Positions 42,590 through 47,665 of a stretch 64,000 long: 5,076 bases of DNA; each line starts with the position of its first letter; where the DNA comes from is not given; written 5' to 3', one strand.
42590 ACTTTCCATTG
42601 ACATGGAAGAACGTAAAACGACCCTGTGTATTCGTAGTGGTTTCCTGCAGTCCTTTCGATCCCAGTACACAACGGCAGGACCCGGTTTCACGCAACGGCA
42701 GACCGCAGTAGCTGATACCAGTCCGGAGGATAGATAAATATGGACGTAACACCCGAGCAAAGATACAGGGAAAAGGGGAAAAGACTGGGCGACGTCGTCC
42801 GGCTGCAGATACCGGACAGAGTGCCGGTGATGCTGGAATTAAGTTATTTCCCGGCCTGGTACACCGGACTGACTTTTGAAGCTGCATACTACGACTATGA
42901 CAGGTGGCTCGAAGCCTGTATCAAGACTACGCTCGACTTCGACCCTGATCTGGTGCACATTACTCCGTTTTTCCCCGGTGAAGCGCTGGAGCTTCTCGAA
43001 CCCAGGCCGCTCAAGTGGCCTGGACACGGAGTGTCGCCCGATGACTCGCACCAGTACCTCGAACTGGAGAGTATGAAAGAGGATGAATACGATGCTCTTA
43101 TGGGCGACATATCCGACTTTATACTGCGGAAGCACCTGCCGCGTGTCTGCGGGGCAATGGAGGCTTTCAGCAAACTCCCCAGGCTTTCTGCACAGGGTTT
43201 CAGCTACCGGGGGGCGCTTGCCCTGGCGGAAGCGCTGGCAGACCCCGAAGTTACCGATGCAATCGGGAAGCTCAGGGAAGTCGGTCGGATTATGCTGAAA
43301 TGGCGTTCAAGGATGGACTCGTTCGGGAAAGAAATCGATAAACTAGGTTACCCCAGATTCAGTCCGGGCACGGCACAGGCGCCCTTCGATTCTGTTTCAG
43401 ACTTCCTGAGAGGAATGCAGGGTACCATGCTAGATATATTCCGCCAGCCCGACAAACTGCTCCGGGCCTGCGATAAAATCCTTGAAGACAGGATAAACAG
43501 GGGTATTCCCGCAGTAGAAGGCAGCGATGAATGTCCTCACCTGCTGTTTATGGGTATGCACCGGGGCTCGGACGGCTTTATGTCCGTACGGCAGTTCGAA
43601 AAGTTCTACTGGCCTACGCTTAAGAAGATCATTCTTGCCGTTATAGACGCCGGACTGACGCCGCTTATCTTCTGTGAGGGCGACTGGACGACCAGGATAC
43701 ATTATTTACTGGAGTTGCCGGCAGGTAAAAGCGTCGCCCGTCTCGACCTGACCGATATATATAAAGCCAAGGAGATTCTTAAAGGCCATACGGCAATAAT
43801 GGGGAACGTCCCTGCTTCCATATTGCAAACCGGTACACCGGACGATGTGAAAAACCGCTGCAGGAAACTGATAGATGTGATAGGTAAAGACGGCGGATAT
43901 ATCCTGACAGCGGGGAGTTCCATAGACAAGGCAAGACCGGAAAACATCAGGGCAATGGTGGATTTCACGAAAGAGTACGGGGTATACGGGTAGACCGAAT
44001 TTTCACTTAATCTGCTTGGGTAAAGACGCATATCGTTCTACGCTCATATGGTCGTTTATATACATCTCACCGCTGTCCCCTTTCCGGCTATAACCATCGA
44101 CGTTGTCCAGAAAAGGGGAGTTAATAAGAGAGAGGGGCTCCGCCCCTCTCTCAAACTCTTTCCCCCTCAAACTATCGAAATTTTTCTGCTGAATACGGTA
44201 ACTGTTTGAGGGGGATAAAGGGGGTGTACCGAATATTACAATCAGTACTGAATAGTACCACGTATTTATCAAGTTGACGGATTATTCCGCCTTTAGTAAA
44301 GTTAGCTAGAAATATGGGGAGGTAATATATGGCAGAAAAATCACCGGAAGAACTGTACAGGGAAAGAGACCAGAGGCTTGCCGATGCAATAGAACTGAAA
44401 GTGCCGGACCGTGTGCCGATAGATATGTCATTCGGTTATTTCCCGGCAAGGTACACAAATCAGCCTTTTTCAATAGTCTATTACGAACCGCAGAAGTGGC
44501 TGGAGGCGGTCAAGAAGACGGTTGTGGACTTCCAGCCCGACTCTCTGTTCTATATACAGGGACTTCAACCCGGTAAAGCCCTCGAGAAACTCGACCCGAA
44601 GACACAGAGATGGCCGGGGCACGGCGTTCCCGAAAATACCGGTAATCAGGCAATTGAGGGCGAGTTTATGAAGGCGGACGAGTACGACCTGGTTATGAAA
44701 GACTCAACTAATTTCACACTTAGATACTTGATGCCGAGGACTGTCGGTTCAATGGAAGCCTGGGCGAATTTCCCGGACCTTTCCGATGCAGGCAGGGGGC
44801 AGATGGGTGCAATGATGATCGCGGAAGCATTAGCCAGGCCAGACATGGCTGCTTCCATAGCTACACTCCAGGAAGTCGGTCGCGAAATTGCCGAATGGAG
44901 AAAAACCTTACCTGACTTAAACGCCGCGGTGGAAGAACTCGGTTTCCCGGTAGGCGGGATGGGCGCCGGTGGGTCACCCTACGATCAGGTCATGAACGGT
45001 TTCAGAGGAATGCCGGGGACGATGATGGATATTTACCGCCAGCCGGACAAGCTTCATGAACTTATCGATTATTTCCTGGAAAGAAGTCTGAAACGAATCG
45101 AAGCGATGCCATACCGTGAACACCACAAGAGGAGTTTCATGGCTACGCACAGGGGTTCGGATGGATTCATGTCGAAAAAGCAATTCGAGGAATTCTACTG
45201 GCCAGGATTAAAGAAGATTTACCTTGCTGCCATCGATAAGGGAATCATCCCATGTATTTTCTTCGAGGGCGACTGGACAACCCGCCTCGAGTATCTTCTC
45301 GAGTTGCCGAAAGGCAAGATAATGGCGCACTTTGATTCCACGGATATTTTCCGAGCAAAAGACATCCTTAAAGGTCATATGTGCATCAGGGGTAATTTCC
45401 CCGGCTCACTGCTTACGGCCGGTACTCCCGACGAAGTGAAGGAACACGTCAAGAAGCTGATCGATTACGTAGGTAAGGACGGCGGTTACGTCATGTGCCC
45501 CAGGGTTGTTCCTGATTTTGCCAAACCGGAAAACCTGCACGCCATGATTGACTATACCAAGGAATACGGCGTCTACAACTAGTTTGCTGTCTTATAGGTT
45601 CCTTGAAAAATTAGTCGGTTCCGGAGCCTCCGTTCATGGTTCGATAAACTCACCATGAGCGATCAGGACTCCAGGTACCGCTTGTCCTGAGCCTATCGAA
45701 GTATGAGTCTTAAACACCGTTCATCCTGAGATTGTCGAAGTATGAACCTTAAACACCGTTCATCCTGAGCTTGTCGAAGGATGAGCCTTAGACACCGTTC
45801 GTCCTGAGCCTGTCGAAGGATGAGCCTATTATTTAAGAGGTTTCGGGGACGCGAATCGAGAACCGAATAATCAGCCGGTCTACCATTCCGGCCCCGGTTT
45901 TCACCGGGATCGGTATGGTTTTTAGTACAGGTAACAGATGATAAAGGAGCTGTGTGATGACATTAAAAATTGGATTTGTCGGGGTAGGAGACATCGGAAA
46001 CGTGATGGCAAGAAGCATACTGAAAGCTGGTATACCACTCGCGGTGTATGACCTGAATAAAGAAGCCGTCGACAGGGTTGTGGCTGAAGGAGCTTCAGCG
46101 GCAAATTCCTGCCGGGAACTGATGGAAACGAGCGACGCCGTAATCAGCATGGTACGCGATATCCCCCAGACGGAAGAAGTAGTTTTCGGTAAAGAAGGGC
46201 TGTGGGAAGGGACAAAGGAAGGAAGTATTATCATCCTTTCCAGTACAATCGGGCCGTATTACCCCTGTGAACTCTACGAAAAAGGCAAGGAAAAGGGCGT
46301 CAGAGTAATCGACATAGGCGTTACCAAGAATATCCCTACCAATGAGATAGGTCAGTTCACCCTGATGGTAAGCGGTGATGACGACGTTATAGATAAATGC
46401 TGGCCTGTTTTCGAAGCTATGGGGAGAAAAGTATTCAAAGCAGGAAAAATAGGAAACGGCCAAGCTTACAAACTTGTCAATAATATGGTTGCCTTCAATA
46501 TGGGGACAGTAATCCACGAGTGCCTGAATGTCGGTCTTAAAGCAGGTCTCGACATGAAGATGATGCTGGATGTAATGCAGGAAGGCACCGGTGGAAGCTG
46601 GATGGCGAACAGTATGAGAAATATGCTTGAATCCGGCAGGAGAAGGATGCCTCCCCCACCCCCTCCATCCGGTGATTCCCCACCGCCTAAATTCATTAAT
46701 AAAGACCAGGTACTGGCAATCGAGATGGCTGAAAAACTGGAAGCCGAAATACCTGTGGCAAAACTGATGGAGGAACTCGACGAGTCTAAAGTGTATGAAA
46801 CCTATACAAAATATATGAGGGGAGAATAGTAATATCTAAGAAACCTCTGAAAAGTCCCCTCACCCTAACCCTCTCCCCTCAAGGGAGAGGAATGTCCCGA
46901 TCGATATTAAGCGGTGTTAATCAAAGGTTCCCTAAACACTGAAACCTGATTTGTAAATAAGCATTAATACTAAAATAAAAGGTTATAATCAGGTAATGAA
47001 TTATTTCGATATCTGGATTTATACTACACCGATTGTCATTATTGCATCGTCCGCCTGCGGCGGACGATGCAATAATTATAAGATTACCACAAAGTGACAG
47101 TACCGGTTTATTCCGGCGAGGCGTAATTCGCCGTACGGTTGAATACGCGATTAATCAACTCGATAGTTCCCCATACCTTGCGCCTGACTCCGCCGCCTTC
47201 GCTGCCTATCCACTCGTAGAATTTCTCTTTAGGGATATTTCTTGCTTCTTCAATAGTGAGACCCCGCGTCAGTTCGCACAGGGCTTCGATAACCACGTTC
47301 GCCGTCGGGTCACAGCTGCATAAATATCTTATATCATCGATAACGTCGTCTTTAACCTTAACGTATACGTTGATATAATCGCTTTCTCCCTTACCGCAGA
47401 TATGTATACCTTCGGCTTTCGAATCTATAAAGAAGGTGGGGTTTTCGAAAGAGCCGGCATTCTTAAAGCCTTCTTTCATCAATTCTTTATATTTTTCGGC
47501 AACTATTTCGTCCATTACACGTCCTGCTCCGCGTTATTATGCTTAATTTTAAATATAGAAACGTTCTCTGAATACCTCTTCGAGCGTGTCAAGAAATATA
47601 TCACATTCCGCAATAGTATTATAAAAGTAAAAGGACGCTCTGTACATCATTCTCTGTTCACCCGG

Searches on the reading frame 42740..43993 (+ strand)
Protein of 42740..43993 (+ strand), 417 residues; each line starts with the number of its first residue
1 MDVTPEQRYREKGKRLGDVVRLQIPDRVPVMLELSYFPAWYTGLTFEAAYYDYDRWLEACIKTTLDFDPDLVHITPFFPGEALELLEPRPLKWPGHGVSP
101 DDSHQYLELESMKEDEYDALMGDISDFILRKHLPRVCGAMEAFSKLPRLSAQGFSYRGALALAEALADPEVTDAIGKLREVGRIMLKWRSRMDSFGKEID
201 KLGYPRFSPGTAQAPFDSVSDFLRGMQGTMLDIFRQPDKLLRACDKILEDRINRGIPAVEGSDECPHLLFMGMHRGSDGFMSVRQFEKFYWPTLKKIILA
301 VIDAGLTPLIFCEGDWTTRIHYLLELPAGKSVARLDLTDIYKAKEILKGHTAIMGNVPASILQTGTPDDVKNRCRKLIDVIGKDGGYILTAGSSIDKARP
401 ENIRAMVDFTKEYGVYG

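Call 15: search_protein_families(library=ncbifam, proteins=[window:42740-43993:+])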
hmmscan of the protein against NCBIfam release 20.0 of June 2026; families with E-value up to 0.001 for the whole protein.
window:42740-43993:+ (417 aa): 5 families
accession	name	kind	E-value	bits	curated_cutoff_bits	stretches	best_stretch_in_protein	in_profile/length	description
NF004889.0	PRK06252.1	subfamily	3.3e-12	46.1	244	1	219-413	151-336/340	methylcobalamin:coenzyme M methyltransferase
TIGR01463.1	mtaA_cmuA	subfamily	4.9e-08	32.6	235.4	1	277-413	205-338/340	MtaA/CmuA family methyltransferase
NF041608.1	methylcob_mtaseMtbA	equivalog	1.1e-07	31.3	600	1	284-413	212-337/339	methylcobamide:CoM methyltransferase MtbA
TIGR01464.1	hemE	equivalog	2.7e-06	26.6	302.95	1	281-410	207-336/338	uroporphyrinogen decarboxylase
NF040654.1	MtaA_Meth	equivalog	7e-06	25.2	400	1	280-413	207-335/337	methylcobamide:CoM methyltransferase MtaA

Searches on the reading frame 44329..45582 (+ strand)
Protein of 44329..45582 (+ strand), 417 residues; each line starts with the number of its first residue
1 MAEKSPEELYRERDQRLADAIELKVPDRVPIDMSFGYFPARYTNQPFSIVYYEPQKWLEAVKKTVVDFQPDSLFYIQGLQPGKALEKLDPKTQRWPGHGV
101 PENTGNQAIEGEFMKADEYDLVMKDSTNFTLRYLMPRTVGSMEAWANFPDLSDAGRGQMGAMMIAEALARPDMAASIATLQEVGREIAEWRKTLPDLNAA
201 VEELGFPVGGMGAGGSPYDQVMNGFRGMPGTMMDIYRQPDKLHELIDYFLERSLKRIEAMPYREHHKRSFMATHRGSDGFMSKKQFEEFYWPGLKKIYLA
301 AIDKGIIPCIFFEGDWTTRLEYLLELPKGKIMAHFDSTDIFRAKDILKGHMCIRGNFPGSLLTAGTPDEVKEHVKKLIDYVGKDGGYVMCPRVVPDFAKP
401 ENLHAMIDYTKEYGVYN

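Call 16: search_protein_families(library=ncbifam, proteins=[window:44329-45582:+])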
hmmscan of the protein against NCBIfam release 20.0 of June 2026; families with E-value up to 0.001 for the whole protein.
window:44329-45582:+ (417 aa): 3 families
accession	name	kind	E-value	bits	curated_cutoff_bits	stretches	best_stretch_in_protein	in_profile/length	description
NF004889.0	PRK06252.1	subfamily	3.4e-06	26.3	244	1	230-414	160-337/340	methylcobalamin:coenzyme M methyltransferase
TIGR01464.1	hemE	equivalog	5.6e-06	25.6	302.95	1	279-389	205-314/338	uroporphyrinogen decarboxylase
TIGR01463.1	mtaA_cmuA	subfamily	0.00053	19.4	235.4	1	271-413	199-338/340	MtaA/CmuA family methyltransferase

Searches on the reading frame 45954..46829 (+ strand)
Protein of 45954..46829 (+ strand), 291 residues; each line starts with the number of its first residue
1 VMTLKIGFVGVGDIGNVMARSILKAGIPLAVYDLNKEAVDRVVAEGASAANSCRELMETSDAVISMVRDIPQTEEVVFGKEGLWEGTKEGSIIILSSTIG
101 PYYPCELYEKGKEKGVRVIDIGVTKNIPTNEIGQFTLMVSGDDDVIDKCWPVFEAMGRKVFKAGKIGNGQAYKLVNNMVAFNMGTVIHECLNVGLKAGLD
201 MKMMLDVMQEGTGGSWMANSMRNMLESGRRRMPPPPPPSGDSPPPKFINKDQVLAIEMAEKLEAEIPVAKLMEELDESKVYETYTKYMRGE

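Call 16: search_protein_families(library=ncbifam, proteins=[window:45954-46829:+])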
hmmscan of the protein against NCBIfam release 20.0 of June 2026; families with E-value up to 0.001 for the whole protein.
window:45954-46829:+ (291 aa): 11 families
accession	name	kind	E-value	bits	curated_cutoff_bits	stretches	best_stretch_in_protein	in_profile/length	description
TIGR01505.1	tartro_sem_red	equivalog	2.4e-46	158.3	340.75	1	5-225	1-221/291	2-hydroxy-3-oxopropionate reductase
TIGR01692.1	HIBADH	equivalog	3.2e-46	158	291.6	1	8-275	1-266/288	3-hydroxyisobutyrate dehydrogenase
NF008592.0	PRK11559.1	equivalog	6.7e-46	156.9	397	1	2-224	1-223/296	2-hydroxy-3-oxopropionate reductase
NF043037.1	ThreonDh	equivalog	1.1e-42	146.5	350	1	4-227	3-228/297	L-threonate dehydrogenase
NF012005.0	PRK15461.1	equivalog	1.3e-35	123.1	348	1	5-214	3-212/298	sulfolactaldehyde 3-reductase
NF011633.0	PRK15059.1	equivalog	9.6e-28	97.2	451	1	4-208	1-204/292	2-hydroxy-3-oxopropionate reductase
NF007161.0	PRK09599.1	subfamily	6.7e-19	68.2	271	1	5-225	2-229/302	NADP-dependent phosphogluconate dehydrogenase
TIGR00872.1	gnd_rel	equivalog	1.8e-16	60.3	297.2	1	4-211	1-211/299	phosphogluconate dehydrogenase (NAD(+)-dependent, decarboxylating)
NF006765.0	PRK09287.1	equivalog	0.00068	18.6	413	1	2-201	2-210/476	NADP-dependent phosphogluconate dehydrogenase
NF009830.0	PRK13304.1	equivalog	0.0008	19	267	0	4-65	2-67/265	aspartate dehydrogenase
NF008759.0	PRK11790.1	equivalog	0.00094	18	404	0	5-97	154-240/410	phosphoglycerate dehydrogenase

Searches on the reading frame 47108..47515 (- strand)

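Call 16: search_protein_families(library=ncbifam, proteins=[window:47108-47515:-])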
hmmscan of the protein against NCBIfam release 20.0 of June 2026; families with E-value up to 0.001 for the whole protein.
window:47108-47515:- (135 aa): 1 family
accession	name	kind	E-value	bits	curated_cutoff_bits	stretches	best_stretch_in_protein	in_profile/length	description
TIGR03419.1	NifU_clost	equivalog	3.1e-05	24.3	187.9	1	33-99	20-87/121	Fe-S cluster assembly scaffold protein NifU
